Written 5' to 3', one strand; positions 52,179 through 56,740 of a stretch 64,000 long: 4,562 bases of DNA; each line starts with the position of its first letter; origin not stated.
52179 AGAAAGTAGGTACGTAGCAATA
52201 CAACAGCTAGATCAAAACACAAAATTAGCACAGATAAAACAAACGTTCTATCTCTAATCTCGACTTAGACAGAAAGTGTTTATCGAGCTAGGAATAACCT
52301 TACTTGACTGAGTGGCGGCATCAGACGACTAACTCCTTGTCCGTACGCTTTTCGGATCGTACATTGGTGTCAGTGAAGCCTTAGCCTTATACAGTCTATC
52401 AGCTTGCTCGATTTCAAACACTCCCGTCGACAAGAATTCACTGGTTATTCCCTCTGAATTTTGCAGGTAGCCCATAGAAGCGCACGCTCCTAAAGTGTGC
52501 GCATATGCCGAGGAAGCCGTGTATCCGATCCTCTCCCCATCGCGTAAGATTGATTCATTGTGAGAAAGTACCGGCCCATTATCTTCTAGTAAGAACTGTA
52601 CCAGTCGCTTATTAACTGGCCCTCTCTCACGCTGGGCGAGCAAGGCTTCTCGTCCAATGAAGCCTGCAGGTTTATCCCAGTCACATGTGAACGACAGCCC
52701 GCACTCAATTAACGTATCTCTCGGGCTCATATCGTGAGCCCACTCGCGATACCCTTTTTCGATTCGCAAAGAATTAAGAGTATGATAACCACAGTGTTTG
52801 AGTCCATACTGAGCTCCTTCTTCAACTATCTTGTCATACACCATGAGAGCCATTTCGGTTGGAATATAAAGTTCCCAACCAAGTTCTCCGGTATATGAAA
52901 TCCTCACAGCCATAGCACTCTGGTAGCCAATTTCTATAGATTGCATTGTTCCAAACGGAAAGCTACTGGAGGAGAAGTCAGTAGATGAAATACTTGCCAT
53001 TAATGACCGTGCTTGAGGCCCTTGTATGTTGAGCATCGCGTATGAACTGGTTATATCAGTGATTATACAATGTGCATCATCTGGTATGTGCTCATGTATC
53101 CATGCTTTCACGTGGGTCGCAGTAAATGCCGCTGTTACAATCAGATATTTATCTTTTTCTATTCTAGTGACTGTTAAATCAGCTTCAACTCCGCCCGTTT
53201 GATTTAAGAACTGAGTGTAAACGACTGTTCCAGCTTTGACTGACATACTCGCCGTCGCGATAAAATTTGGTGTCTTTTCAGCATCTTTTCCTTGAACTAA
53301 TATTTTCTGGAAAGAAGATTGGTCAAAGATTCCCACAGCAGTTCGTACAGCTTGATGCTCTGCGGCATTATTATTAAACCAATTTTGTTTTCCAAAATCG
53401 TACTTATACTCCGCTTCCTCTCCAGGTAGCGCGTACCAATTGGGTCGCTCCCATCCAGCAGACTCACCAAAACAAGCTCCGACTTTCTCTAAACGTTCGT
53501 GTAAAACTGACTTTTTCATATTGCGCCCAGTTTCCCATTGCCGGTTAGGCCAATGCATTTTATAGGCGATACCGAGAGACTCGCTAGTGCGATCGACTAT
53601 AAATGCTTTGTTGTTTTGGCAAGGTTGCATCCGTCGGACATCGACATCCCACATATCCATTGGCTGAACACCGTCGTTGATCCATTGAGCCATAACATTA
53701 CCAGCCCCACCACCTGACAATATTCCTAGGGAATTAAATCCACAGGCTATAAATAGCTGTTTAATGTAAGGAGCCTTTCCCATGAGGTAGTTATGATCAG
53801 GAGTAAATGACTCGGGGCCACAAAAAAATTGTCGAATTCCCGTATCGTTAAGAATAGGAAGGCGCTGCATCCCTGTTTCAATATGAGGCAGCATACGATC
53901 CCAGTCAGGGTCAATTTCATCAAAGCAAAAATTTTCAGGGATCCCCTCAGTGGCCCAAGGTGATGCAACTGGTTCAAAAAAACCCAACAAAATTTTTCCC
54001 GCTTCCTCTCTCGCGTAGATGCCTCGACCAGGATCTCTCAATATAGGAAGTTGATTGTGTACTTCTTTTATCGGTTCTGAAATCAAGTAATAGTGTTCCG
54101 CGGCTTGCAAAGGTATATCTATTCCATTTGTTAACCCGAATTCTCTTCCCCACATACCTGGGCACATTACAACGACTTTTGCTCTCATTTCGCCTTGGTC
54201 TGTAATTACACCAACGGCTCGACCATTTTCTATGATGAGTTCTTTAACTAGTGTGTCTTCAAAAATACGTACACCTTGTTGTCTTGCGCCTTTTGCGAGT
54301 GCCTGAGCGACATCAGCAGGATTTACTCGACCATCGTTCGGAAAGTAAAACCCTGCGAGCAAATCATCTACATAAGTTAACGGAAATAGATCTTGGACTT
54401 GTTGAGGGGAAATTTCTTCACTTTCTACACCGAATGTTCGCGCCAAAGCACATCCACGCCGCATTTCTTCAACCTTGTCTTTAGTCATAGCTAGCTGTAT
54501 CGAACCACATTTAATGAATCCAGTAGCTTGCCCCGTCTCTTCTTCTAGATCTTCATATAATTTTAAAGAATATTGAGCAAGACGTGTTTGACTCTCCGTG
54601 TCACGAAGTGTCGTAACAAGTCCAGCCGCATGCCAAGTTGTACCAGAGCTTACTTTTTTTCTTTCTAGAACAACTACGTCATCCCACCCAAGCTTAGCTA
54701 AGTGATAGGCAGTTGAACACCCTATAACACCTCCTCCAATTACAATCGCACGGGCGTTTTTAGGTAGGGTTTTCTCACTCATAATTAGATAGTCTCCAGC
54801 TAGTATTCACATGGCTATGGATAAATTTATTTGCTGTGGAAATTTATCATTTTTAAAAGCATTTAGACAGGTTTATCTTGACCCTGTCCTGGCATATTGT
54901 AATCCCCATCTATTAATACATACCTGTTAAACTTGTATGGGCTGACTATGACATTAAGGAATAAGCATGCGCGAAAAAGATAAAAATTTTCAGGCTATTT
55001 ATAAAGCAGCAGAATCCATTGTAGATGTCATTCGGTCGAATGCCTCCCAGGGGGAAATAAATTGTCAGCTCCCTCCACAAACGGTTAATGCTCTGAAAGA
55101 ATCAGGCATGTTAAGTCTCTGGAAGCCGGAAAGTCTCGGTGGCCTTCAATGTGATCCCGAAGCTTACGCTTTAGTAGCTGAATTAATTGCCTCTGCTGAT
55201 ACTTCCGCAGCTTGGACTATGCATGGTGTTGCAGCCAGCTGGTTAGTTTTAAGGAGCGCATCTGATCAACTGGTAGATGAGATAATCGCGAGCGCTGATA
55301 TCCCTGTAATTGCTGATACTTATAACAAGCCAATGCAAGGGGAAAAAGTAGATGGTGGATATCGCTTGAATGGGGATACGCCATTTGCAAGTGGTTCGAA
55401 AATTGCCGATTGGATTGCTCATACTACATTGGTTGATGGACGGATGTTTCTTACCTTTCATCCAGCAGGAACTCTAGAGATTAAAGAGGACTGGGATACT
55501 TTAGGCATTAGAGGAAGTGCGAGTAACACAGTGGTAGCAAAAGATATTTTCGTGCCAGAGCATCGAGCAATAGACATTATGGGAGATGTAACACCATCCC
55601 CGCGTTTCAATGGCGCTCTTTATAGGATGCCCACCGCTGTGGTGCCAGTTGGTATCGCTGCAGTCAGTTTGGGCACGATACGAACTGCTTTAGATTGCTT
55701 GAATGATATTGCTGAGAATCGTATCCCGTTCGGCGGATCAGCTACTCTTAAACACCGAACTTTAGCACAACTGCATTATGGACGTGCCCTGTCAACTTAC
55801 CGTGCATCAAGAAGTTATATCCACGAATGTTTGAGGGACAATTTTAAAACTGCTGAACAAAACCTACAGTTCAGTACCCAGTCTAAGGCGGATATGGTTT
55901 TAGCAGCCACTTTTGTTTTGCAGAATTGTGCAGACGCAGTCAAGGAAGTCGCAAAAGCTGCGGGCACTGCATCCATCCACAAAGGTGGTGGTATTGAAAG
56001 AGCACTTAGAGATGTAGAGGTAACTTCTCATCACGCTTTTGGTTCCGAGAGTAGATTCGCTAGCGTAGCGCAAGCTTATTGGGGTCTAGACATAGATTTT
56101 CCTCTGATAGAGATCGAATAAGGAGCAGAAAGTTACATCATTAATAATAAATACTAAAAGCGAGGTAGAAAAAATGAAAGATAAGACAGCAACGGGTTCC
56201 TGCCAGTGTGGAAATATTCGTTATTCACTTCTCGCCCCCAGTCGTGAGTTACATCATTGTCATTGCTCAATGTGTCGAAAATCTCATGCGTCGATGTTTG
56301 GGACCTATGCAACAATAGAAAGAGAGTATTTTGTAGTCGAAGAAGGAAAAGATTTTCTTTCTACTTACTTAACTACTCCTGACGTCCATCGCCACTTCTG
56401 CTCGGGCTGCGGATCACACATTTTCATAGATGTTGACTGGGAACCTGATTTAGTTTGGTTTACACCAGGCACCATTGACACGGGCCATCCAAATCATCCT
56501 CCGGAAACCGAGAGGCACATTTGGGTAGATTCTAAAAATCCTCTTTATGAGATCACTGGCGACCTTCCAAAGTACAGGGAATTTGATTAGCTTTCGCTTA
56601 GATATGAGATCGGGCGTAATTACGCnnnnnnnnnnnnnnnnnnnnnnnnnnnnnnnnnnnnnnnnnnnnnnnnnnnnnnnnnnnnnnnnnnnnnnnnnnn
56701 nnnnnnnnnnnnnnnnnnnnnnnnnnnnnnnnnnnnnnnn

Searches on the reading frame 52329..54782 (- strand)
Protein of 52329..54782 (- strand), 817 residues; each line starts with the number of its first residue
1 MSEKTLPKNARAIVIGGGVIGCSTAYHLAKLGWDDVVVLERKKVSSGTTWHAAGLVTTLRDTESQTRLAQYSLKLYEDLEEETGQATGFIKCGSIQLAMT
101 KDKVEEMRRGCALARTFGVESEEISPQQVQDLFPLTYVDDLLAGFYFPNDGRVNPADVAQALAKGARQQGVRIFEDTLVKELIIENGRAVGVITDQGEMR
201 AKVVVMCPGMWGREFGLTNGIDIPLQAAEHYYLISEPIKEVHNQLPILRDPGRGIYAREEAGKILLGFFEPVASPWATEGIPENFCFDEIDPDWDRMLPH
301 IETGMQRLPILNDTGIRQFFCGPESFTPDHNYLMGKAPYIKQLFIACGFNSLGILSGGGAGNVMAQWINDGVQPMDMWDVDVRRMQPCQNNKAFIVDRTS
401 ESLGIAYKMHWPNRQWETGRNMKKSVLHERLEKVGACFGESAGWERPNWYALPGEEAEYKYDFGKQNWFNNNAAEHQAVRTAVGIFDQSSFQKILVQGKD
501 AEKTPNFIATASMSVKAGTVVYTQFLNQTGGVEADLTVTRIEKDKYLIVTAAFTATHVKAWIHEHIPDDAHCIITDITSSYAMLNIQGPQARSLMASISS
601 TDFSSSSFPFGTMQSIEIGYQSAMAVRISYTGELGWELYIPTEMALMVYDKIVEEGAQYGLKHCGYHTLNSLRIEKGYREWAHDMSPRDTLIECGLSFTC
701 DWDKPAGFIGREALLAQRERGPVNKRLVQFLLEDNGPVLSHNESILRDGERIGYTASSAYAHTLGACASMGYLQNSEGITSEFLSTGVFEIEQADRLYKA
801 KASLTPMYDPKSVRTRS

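Call 30: search_protein_families(library=pfam, proteins=[window:52329-54782:-], max_evalue=0.001)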
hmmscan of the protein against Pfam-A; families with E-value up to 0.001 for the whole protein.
window:52329-54782:- (817 aa): 10 families
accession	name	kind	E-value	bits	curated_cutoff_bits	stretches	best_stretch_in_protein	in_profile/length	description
PF01571.26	GCV_T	-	8.8e-79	264.8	25.6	1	427-698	1-254/255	Aminomethyltransferase folate-binding domain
PF01266.30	DAO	-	1.9e-75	255.1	27.9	1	12-367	2-353/353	FAD dependent oxidoreductase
PF16350.10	FAO_M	-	1e-18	67.7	27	1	370-425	1-56/56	FAD dependent oxidoreductase central domain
PF08669.17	GCV_T_C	-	1.1e-15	57.7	25.9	1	725-809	1-80/80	Glycine cleavage T-protein C-terminal barrel domain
PF00890.30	FAD_binding_2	-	2.6e-10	40.5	20.4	1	12-213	2-206/414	FAD binding domain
PF07992.20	Pyr_redox_2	-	9.8e-08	32.2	26.1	1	7-42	142-174/291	Pyridine nucleotide-disulphide oxidoreductase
PF13738.12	Pyr_redox_3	-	4.6e-07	29.8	30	0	13-45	1-33/305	Pyridine nucleotide-disulphide oxidoreductase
PF00070.33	Pyr_redox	-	3.9e-06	27.7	22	0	11-43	1-32/82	Pyridine nucleotide-disulphide oxidoreductase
PF13450.12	NAD_binding_8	-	0.00029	21.5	21.9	1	14-47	1-33/68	NAD(P)-binding Rossmann-like domain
PF04268.17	SoxG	-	0.00055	20.5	21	1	540-645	37-139/152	Sarcosine oxidase, gamma subunit family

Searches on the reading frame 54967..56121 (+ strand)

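Call 30: search_protein_families(library=pfam, proteins=[window:54967-56121:+], max_evalue=0.001)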
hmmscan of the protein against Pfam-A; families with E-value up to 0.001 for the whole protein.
window:54967-56121:+ (384 aa): 3 families
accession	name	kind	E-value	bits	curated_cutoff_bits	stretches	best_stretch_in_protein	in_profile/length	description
PF08028.16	Acyl-CoA_dh_2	-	2.3e-17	64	22.7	1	229-358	2-131/134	Acyl-CoA dehydrogenase, C-terminal domain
PF02771.21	Acyl-CoA_dh_N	-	5.5e-09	36.8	22.9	1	20-102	17-101/113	Acyl-CoA dehydrogenase, N-terminal domain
PF00441.29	Acyl-CoA_dh_1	-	0.00097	19.7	22.4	0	229-354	17-132/150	Acyl-CoA dehydrogenase, C-terminal domain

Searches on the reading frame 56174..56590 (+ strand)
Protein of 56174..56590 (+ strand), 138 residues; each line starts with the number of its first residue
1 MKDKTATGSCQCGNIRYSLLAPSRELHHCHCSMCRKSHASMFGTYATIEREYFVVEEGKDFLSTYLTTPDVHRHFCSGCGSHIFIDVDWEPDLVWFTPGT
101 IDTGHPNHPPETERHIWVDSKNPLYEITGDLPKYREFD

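Call 3: search_protein_families(library=pfam, proteins=[window:56174-56590:+], max_evalue=0.1)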
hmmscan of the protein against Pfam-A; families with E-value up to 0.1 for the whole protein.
window:56174-56590:+ (138 aa): 1 family
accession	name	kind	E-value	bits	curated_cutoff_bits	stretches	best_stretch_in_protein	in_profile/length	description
PF04828.22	GFA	-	3.3e-23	82.4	24.3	1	6-119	2-114/115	Glutathione-dependent formaldehyde-activating enzyme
